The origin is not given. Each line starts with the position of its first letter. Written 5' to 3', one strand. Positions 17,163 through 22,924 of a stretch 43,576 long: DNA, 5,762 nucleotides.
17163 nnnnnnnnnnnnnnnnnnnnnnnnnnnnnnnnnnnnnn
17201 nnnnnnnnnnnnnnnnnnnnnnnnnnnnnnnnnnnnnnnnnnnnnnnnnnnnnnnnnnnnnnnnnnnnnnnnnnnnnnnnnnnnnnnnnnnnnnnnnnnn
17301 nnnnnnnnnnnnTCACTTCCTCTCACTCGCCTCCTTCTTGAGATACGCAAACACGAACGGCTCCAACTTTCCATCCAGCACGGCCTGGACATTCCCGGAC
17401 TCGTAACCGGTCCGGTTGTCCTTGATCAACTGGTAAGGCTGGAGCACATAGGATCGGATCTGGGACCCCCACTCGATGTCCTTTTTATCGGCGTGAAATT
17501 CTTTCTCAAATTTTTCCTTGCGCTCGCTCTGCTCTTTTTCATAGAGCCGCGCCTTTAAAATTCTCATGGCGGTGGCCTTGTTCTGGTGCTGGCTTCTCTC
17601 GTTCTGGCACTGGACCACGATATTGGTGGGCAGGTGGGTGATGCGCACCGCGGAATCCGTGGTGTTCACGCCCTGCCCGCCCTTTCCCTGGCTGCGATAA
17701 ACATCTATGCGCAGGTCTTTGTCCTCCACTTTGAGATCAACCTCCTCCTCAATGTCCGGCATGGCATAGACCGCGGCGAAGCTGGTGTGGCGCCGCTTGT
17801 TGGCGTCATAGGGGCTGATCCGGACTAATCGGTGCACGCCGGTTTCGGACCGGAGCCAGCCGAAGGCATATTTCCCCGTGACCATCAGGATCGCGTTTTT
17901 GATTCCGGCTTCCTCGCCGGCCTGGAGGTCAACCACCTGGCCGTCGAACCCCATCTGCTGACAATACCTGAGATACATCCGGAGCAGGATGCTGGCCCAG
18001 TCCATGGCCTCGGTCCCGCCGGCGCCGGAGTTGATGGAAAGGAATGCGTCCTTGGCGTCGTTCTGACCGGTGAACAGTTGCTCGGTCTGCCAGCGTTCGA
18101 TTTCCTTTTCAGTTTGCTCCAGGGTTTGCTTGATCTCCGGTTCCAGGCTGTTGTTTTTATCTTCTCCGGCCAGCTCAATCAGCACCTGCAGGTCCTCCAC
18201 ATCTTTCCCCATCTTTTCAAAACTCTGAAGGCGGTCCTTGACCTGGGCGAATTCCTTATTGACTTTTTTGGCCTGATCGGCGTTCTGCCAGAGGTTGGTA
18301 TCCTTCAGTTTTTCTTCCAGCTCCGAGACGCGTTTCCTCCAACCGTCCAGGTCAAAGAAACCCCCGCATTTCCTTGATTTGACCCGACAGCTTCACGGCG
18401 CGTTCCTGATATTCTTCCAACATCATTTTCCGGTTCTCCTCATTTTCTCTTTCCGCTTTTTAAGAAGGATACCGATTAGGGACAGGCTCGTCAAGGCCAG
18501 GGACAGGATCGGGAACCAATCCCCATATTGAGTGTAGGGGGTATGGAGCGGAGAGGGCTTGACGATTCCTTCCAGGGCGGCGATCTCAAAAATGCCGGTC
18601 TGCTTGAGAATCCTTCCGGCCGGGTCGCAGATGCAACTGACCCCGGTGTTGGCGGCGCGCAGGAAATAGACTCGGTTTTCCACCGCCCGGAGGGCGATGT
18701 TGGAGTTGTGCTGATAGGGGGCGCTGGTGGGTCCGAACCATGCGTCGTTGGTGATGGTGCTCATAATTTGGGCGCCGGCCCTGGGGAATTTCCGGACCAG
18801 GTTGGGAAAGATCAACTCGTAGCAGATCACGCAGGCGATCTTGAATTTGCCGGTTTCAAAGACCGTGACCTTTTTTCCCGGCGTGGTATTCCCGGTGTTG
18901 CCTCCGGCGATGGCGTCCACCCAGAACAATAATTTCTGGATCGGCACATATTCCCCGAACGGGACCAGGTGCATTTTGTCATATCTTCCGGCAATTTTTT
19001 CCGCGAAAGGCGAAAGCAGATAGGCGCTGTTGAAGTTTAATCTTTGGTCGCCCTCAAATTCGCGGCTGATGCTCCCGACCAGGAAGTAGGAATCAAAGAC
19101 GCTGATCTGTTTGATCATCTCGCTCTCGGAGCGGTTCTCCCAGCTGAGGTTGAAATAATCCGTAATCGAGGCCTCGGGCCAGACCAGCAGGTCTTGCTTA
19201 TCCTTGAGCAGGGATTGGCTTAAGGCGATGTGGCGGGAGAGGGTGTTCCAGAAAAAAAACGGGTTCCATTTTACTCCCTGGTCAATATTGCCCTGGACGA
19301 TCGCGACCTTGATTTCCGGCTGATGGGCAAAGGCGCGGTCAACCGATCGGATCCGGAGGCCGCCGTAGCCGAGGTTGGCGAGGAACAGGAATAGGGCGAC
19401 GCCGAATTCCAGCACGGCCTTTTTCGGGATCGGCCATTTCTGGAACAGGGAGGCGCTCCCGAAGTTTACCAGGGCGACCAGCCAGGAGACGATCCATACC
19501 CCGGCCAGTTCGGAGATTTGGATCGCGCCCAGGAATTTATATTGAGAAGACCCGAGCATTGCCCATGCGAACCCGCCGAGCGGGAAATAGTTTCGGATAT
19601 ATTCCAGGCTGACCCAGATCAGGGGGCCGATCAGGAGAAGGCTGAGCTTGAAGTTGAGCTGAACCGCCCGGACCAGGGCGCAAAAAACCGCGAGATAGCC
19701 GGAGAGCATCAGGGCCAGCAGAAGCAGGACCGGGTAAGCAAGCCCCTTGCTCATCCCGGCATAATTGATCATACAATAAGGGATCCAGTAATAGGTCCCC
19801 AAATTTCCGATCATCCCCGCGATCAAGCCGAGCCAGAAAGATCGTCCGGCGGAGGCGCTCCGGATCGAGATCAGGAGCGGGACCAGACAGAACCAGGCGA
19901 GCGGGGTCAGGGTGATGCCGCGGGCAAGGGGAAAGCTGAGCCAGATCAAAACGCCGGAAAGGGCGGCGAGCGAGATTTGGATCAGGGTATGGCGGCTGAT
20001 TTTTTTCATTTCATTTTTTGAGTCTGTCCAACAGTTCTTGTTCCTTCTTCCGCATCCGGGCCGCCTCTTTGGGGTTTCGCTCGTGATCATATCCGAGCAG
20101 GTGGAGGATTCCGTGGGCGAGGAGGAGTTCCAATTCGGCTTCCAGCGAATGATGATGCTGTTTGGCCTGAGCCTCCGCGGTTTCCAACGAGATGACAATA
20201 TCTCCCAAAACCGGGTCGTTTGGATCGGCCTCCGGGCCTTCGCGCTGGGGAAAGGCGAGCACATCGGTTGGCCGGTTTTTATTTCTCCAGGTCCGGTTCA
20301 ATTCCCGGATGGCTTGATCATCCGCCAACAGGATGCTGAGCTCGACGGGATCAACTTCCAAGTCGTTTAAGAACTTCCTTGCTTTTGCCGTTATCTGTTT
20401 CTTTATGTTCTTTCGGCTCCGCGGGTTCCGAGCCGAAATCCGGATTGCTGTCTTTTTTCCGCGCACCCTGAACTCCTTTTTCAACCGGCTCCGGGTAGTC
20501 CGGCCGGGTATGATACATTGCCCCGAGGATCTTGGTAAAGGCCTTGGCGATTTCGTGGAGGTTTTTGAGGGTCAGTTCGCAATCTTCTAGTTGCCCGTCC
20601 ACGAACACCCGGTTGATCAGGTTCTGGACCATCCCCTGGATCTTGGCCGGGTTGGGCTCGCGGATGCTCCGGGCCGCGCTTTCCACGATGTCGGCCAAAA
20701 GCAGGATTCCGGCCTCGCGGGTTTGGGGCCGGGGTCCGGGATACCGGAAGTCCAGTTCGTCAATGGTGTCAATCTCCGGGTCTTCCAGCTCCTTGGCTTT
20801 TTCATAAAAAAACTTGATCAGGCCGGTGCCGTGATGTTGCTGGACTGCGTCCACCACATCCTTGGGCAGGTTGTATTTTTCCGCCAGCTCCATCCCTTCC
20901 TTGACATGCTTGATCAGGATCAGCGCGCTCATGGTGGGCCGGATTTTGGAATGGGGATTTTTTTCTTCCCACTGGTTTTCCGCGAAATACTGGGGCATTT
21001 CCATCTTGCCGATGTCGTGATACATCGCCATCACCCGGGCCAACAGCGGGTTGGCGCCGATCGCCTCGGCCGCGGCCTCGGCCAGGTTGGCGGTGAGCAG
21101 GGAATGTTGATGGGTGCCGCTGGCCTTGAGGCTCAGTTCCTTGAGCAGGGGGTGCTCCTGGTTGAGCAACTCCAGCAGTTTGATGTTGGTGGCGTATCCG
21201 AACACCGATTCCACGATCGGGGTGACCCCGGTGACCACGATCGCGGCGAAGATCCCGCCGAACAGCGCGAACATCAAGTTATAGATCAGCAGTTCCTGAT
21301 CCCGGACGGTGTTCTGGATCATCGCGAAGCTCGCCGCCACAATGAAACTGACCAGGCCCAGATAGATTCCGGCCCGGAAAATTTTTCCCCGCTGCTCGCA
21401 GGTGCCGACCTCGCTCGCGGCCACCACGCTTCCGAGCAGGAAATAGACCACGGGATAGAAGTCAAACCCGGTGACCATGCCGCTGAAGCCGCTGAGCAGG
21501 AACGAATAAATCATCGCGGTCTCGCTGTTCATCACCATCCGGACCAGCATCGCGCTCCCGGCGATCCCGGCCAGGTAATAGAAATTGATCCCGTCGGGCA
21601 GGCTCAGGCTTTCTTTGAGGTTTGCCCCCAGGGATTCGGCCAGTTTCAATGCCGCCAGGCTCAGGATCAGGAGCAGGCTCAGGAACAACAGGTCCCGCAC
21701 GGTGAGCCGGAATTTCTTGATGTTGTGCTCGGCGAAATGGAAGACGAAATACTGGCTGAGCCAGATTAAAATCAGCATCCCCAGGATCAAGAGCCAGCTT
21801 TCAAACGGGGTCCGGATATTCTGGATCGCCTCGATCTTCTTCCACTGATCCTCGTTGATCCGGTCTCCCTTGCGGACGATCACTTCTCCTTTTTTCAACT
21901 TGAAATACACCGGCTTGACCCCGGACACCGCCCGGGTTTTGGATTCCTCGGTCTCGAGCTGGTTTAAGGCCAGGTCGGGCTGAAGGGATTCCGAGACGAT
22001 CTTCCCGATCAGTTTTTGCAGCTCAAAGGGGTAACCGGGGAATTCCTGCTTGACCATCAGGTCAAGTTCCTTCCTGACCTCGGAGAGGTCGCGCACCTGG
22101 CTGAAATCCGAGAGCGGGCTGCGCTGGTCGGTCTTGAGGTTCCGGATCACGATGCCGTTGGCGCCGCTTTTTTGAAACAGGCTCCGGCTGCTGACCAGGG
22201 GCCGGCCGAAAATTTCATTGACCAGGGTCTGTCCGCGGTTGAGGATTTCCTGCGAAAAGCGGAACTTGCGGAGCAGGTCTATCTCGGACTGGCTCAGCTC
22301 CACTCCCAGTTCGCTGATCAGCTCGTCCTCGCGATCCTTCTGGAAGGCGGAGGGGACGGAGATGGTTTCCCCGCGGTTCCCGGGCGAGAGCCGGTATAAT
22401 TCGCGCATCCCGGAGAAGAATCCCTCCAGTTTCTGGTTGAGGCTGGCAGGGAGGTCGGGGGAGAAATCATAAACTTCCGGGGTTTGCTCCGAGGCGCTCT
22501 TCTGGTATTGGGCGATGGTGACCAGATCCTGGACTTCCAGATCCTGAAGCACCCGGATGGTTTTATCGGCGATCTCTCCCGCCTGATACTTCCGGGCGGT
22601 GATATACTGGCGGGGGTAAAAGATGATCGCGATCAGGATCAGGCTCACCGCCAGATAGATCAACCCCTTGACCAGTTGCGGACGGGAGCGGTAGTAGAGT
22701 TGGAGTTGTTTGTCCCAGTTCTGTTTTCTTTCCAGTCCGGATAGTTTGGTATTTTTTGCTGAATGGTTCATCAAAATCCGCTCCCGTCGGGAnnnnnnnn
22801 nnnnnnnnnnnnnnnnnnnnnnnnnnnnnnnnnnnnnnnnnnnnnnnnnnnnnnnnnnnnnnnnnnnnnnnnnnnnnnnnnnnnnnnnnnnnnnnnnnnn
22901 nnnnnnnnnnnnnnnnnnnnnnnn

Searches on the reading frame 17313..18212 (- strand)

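Call 23: search_protein_families(library=pfam, proteins=[window:17313-18212:-], max_evalue=0.001)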
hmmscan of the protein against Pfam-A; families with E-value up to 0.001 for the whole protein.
window:17313-18212:- (299 aa): 2 families
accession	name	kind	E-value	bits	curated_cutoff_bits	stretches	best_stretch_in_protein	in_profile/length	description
PF03462.23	PCRF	-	8e-45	153.5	24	1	5-148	48-194/194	PCRF domain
PF00472.26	RF-1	-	4.9e-42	143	35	1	157-267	2-116/116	RF-1 domain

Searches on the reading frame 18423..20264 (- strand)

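Call 23: search_protein_families(library=pfam, proteins=[window:18423-20264:-], max_evalue=0.001)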
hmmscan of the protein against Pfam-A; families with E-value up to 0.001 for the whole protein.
window:18423-20264:- (613 aa): 2 families
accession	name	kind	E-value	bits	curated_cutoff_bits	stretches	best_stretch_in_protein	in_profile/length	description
PF00795.27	CN_hydrolase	-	8.4e-33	114.2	23.2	1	319-559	1-237/256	Carbon-nitrogen hydrolase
PF20154.4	LNT_N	-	3.2e-29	102.6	27.1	1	103-268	1-158/159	Apolipoprotein N-acyltransferase N-terminal domain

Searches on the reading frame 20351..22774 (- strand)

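Call 23: search_protein_families(library=pfam, proteins=[window:20351-22774:-], max_evalue=0.001)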
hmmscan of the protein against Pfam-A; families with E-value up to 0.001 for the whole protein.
window:20351-22774:- (807 aa): 4 families
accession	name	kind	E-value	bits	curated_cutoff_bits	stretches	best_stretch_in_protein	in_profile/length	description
PF07697.16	7TMR-HDED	-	6e-34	118.4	27.6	1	64-318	1-221/224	7TM-HD extracellular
PF07698.17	7TM-7TMR_HD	-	1e-33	117.3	29.4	1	327-529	1-190/190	7TM receptor with intracellular HD hydrolase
PF01966.28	HD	-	1.7e-17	64.2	22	1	555-698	2-114/116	HD domain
PF08668.18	HDOD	-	3.7e-07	30.3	22.9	1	546-648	87-194/196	HDOD domain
